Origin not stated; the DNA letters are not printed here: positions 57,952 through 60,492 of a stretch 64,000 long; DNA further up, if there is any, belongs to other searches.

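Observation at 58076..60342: A Pol II-like family-B polymerase with degenerate exonuclease and catalytic motifs, apparently under a LexA-type operator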

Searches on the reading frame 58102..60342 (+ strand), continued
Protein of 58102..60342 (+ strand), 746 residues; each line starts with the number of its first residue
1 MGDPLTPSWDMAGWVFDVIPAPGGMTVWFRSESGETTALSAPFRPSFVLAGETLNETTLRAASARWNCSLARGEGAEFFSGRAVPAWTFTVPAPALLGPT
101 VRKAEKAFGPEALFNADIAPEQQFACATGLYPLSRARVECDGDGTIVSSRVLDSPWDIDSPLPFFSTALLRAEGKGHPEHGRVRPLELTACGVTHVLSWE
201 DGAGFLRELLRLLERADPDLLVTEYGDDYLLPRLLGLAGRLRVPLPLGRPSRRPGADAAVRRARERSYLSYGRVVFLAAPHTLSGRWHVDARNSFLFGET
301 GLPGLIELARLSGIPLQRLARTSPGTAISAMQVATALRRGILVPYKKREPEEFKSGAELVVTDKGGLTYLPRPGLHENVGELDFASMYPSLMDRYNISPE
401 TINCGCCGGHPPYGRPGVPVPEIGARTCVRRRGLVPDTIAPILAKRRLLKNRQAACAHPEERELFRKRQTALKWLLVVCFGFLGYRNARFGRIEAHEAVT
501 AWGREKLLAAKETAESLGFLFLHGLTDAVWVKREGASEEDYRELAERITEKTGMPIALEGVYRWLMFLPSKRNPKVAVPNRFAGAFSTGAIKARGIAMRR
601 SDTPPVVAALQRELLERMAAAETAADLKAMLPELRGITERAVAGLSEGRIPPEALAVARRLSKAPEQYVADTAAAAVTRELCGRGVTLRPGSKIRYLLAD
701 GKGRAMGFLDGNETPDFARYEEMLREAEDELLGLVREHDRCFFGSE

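Call 51: fold_search(model_id=the predicted structure, library=pdb)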
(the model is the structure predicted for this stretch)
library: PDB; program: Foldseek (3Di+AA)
matches with E <= 10: 1304; with E <= 0.001: 272
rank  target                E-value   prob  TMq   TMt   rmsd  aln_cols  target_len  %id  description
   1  5h12                  1.4e-43  1.00  0.62  0.62   9.2       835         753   22  Crystal structure of Deep Vent DNA Polymerase (released 2017-01-25)
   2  5mdn_A                1.5e-43  1.00  0.72  0.70   6.0       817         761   21  Structure of the family B DNA polymerase from the hyperthermophilic archaeon Pyrobaculum calidifontis (released 2016-12-14)
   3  6wya_A                1.5e-43  1.00  0.73  0.72   6.7       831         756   20  RTX (Reverse Transcription Xenopolymerase) in complex with a DNA duplex and dAMPNPP (released 2020-08-19)
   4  4k8x_A                2.0e-43  1.00  0.71  0.70   7.1       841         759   21  Binary complex of 9N DNA polymerase in the replicative state (released 2013-06-26)
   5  4k8z_A                3.4e-43  1.00  0.72  0.71   6.6       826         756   21  KOD Polymerase in binary complex with dsDNA (released 2013-06-26)
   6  4flu_A                3.6e-43  1.00  0.64  0.63   7.6       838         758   21  Pyrococcus abyssi B family DNA polymerase bound to a dsDNA, in edition mode (released 2012-08-29)
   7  9en0_A                4.0e-43  1.00  0.62  0.62   9.0       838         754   21  KOD-H4 DNA polymerase mutant in a unproductive binary complex with DNA:DNA containing six HNA nucleotides (released 2025-09-24)
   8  4fm2_A                4.2e-43  1.00  0.63  0.63   7.7       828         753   20  Pyrococcus abyssi B family DNA polymerase (triple mutant) bound to a dsDNA, in edition mode (released 2012-08-29)
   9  7omg_A                4.9e-43  1.00  0.69  0.69   6.3       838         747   21  Crystal structure of KOD DNA Polymerase in a ternary complex with an Uracil containing template (released 2021-10-13)
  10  4ail_C                7.2e-43  1.00  0.71  0.71   5.8       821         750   20  Crystal Structure of an Evolved Replicating DNA Polymerase (released 2012-03-07)
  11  4fly_A                9.4e-43  1.00  0.64  0.63   7.7       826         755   21  Pyrococcus abyssi B family DNA polymerase bound to a dsDNA, in edition mode (released 2012-08-29)
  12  9oat_A                1.0e-42  1.00  0.71  0.70   6.1       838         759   20  TNA polymerase, 5-270, binary complex (released 2025-12-10)
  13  7rsu_A                1.0e-42  1.00  0.70  0.69   7.0       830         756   21  TNA polymerase, n+2 product (released 2021-10-27)
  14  4flv_A                1.1e-42  1.00  0.64  0.63   7.5       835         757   21  Pyrococcus abyssi B family DNA polymerase bound to a dsDNA, in edition mode (released 2012-08-29)
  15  9mye_A                1.2e-42  1.00  0.72  0.72   6.6       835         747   20  C28 Polymerase Incorporating RNA, n+1 (released 2025-12-17)
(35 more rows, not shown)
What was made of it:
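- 58102..60342 (+): PolB2 (bacterial G2 group), 746 aa, the catalytic subunit. The top 50 Foldseek PDB hits are all archaeal PolB (call 51).
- On PolB2 / bacterial G2 group of family-B DNA polymerases: The top 50 Foldseek hits are all archaeal PolB (call 51).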

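Call 54: list_cluster_members(proteins=[window:58102-60339:+, window:51939-52592:+, window:52596-52886:+, window:51292-51900:+])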
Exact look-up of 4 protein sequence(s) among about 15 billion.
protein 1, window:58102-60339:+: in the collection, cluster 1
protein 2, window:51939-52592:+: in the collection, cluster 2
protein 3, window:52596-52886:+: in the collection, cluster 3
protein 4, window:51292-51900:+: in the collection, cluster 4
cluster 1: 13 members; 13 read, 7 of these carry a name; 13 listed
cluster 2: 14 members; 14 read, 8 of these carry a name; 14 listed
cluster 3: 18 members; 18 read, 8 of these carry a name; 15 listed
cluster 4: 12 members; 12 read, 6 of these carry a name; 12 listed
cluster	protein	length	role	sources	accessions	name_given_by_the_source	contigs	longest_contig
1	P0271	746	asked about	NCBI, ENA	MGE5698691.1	MAG: DNA polymerase domain-containing protein [Deltaproteobacteria bacterium]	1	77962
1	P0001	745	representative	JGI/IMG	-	-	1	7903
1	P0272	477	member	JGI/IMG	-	DNA polymerase-2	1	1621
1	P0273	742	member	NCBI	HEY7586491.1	MAG TPA: DNA polymerase domain-containing protein [Candidatus Deferrimicrobiaceae ...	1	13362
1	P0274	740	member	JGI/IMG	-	DNA polymerase-2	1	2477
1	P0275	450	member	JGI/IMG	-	DNA polymerase-2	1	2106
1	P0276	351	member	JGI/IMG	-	DNA polymerase-2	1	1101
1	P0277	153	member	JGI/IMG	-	DNA polymerase elongation subunit (family B)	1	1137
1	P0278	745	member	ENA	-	-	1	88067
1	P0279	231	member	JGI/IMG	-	-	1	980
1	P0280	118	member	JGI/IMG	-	-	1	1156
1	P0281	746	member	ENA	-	-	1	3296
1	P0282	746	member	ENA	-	-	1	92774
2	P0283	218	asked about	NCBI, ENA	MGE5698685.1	MAG: hypothetical protein ACM31N_01255 [Deltaproteobacteria bacterium]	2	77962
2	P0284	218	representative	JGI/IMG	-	hypothetical protein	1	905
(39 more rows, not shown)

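Call 55: find_encoding_contigs(protein=P0067, flank=8000, max_places=1)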
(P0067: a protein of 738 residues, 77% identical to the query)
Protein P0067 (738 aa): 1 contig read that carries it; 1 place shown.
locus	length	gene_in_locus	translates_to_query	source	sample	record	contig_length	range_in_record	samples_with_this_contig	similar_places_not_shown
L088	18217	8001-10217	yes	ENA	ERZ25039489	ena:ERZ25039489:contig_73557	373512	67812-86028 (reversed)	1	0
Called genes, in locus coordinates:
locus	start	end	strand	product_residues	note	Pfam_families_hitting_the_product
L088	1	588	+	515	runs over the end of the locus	PF00989:PAS (weak), PF08448:PAS_4 (faint), PF13426:PAS_9 (faint), PF00512:HisKA (weak), PF02518:HATPase_c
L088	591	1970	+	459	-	PF00072:Response_reg, PF00158:Sigma54_activat, PF14532:Sigma54_activ_2, PF07728:AAA_5 (weak), PF25601:AAA_lid_14, PF02954:HTH_8 (weak)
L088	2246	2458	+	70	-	PF15919:HicB_lk_antitox (weak)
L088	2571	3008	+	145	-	-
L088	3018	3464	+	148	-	PF00072:Response_reg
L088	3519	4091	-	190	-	PF02245:Pur_DNA_glyco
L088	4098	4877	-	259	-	PF00561:Abhydrolase_1 (weak), PF12146:Hydrolase_4 (faint), PF12697:Abhydrolase_6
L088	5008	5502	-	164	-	PF04773:FecR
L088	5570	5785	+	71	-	-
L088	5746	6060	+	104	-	-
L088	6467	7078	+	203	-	PF01726:LexA_DNA_bind, PF12802:MarR_2 (faint), PF00717:Peptidase_S24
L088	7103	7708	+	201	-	-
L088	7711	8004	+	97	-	PF26485:DUF8156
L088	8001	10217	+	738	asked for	PF00136:DNA_pol_B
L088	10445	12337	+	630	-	PF13646:HEAT_2 (weak)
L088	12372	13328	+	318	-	PF14371:DUF4412 (faint)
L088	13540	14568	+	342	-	PF03480:DctP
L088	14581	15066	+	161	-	PF04290:DctQ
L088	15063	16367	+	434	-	PF06808:DctM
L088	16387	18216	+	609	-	PF01855:POR_N, PF02775:TPP_enzyme_C, PF12797:Fer4_2 (faint), PF12838:Fer4_7 (weak), PF13187:Fer4_9 (faint), PF13237:Fer4_10 (weak), PF00037:Fer4 (weak)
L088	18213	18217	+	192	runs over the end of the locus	PF01558:POR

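Call 56: find_encoding_contigs(protein=P0084, flank=8000, max_places=1)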
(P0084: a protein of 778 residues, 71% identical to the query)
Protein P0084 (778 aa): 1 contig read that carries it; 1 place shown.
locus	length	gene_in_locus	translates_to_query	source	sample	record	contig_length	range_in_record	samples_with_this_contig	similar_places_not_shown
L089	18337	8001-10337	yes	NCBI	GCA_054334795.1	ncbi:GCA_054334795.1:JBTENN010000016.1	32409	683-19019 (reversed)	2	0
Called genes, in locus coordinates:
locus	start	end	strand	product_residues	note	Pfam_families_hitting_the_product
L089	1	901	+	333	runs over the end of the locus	PF00762:Ferrochelatase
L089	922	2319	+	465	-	PF01266:DAO (faint), PF01593:Amino_oxidase, PF13450:NAD_binding_8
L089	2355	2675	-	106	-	-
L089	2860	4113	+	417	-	PF00037:Fer4 (weak), PF12837:Fer4_6 (faint), PF12838:Fer4_7 (weak), PF13187:Fer4_9 (weak)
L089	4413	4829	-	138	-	PF01894:YjbQ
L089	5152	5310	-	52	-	-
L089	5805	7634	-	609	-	PF05362:Lon_C (weak), PF13541:ChlI, PF01078:Mg_chelatase, PF00158:Sigma54_activat (faint), PF07728:AAA_5 (weak), PF00493:MCM (weak), PF13335:Mg_chelatase_C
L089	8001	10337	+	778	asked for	PF00136:DNA_pol_B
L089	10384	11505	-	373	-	PF13439:Glyco_transf_4, PF13579:Glyco_trans_4_4, PF20706:GT4-conflict, PF00534:Glycos_transf_1, PF13692:Glyco_trans_1_4, PF13524:Glyco_trans_1_2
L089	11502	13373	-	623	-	PF13522:GATase_6, PF13537:GATase_7, PF00733:Asn_synthase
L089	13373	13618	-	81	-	-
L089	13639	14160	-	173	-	PF01209:Ubie_methyltran (weak), PF13489:Methyltransf_23, PF07021:MetW, PF13649:Methyltransf_25, PF13847:Methyltransf_31, PF08241:Methyltransf_11, PF08242:Methyltransf_12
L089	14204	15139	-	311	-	PF03966:Trm112p, PF01209:Ubie_methyltran (weak), PF13489:Methyltransf_23, PF08003:Methyltransf_9 (weak), PF13847:Methyltransf_31, PF08241:Methyltransf_11, PF08242:Methyltransf_12, PF13649:Methyltransf_25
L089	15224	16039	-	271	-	PF13489:Methyltransf_23, PF13847:Methyltransf_31 (weak), PF08241:Methyltransf_11, PF08242:Methyltransf_12 (weak), PF13649:Methyltransf_25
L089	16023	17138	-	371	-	PF13439:Glyco_transf_4, PF13579:Glyco_trans_4_4, PF00534:Glycos_transf_1, PF13692:Glyco_trans_1_4, PF13524:Glyco_trans_1_2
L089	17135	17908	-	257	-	PF05148:Methyltransf_8, PF13489:Methyltransf_23, PF07021:MetW (faint), PF13847:Methyltransf_31 (faint), PF08241:Methyltransf_11, PF08242:Methyltransf_12 (weak), PF13649:Methyltransf_25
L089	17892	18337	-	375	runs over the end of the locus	PF20706:GT4-conflict, PF00534:Glycos_transf_1, PF13692:Glyco_trans_1_4, PF13524:Glyco_trans_1_2 (weak)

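Call 57: find_encoding_contigs(protein=P0108, flank=8000, max_places=1)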
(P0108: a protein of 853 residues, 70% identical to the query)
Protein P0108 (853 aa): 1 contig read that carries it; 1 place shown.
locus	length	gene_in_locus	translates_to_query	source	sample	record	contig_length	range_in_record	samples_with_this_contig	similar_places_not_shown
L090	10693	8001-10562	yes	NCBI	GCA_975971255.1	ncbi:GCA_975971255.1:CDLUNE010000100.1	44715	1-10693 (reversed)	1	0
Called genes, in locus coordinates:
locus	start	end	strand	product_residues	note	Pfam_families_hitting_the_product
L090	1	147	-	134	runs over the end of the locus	PF20332:DUF6627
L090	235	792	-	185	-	-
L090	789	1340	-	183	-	-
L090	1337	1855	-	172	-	PF09699:Paired_CXXCH_1 (faint), PF14522:Cytochrome_C7 (faint)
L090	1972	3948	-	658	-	PF13520:AA_permease_2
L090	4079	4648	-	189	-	PF13302:Acetyltransf_3, PF00583:Acetyltransf_1, PF13508:Acetyltransf_7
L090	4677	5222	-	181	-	-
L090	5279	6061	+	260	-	PF00378:ECH_1, PF16113:ECH_2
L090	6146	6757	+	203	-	PF01726:LexA_DNA_bind, PF00717:Peptidase_S24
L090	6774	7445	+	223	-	-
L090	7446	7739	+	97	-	PF26485:DUF8156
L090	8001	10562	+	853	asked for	PF00136:DNA_pol_B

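Call 63: search_protein_families(library=pfam, proteins=[P0140, P0204, L001:9705-10016:+], max_evalue=0.001)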
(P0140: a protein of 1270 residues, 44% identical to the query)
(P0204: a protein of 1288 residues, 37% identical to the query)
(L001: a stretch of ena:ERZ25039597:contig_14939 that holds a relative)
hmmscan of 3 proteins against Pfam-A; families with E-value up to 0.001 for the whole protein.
P0140 (1270 aa): 3 families
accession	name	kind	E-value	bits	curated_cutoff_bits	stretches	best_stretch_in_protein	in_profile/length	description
PF00136.26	DNA_pol_B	-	3.2e-26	92.6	23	2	318-457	12-158/453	DNA polymerase family B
PF14528.11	LAGLIDADG_3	-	6.9e-12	45.9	22.5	1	787-840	2-62/82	LAGLIDADG-like domain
PF14890.11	Intein_splicing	-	8.7e-10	39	35.8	1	482-991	11-155/155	Intein splicing domain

P0204 (1288 aa): 5 families
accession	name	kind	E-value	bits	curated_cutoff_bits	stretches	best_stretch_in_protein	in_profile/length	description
PF00136.26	DNA_pol_B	-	3.1e-21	76.2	23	2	359-462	44-159/453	DNA polymerase family B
PF14528.11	LAGLIDADG_3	-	5.3e-19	68.7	22.5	2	694-767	3-81/82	LAGLIDADG-like domain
PF14890.11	Intein_splicing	-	1.2e-14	54.8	35.8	1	518-1003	32-155/155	Intein splicing domain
PF05204.19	Hom_end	-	5.5e-08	33.3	21.1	1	788-866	7-95/110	Homing endonuclease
PF03104.25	DNA_pol_B_exo1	-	1.3e-05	25.2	23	1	198-285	142-223/242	DNA polymerase family B, exonuclease domain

L001:9705-10016:+ (104 aa): 0 families
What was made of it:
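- Tried and rejected: A known orthologue also gave nothing locally (call 63), so the local Pfam copy lacks PF26485.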
